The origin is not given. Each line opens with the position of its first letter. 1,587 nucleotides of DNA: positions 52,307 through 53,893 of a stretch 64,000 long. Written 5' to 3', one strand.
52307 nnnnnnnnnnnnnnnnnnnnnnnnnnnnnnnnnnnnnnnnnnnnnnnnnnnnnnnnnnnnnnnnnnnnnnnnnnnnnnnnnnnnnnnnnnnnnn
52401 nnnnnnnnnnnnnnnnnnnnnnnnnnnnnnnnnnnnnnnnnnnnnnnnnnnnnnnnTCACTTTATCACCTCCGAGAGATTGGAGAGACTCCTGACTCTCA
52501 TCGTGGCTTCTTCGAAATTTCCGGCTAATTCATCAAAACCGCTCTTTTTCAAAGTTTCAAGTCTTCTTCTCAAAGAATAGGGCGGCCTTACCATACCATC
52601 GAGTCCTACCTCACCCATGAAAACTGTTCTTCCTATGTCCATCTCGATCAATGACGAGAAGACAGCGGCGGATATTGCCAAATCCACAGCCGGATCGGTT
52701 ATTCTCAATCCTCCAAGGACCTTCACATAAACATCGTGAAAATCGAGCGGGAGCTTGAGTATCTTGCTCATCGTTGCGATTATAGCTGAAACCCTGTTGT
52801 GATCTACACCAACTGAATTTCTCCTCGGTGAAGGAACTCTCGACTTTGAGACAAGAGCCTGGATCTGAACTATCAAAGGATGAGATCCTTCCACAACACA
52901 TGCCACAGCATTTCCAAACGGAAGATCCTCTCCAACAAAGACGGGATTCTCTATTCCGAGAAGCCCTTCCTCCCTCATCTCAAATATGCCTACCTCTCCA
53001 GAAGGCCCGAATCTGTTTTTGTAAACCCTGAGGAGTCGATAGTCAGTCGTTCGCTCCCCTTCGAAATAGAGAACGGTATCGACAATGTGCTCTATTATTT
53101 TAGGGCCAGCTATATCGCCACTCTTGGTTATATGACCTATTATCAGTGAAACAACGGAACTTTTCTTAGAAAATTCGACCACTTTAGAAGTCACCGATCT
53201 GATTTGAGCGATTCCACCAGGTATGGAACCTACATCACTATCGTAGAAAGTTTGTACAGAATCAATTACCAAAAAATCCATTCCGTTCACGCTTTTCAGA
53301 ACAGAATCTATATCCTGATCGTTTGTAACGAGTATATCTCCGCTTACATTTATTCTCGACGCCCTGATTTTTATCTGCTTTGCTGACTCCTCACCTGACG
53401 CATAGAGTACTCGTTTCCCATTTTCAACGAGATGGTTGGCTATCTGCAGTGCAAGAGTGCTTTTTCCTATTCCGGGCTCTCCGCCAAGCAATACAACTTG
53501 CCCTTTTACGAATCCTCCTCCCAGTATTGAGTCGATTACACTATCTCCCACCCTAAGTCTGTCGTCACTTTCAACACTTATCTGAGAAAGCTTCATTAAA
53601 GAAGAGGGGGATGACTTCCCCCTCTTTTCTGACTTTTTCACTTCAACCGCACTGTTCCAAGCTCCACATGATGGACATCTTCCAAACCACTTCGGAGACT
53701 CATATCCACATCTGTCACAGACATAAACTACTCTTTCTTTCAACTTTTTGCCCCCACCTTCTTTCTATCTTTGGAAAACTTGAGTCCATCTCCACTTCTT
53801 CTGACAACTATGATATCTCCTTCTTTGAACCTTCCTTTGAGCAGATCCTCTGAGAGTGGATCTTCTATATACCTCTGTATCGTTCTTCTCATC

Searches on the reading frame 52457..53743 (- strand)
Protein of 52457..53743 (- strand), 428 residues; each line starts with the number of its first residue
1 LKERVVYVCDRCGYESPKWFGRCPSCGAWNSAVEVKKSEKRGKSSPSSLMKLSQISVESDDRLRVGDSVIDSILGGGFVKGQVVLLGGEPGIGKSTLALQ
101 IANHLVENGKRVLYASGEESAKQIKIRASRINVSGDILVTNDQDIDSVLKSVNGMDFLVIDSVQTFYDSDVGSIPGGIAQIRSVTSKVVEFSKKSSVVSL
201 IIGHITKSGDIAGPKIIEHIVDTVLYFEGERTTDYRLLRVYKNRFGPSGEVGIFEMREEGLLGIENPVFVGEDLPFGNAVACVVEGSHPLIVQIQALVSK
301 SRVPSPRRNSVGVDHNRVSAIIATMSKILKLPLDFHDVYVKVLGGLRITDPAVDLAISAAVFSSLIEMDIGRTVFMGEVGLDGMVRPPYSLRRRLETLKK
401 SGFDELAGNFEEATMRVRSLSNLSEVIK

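Call 70: search_protein_families(library=pfam, proteins=[window:52457-53743:-], max_evalue=0.00001)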
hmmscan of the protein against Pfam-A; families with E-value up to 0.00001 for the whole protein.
window:52457-53743:- (428 aa): 7 families
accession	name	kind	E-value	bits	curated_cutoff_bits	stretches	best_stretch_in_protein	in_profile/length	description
PF06745.19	ATPase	-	1.2e-15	58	26.6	1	70-132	8-71/231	KaiC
PF18073.7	Zn_ribbon_LapB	-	3e-13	49.6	25.7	1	7-32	1-26/28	Rubredoxin metal binding domain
PF13481.12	AAA_25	-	6.3e-11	42.7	27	1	62-209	14-194/195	AAA domain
PF03796.21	DnaB_C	-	2.5e-07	30.8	27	1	71-128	10-67/255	DnaB-like helicase C terminal domain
PF13479.12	AAA_24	-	4.4e-07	30.4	27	1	81-168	2-78/195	AAA domain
PF20720.3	nSTAND3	-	6.6e-07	29.6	27.2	1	82-137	18-74/155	Novel STAND NTPase 3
PF25199.1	nSTAND_NTPase5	-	2.1e-06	28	34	1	52-143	11-105/145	Novel STAND NTPase 5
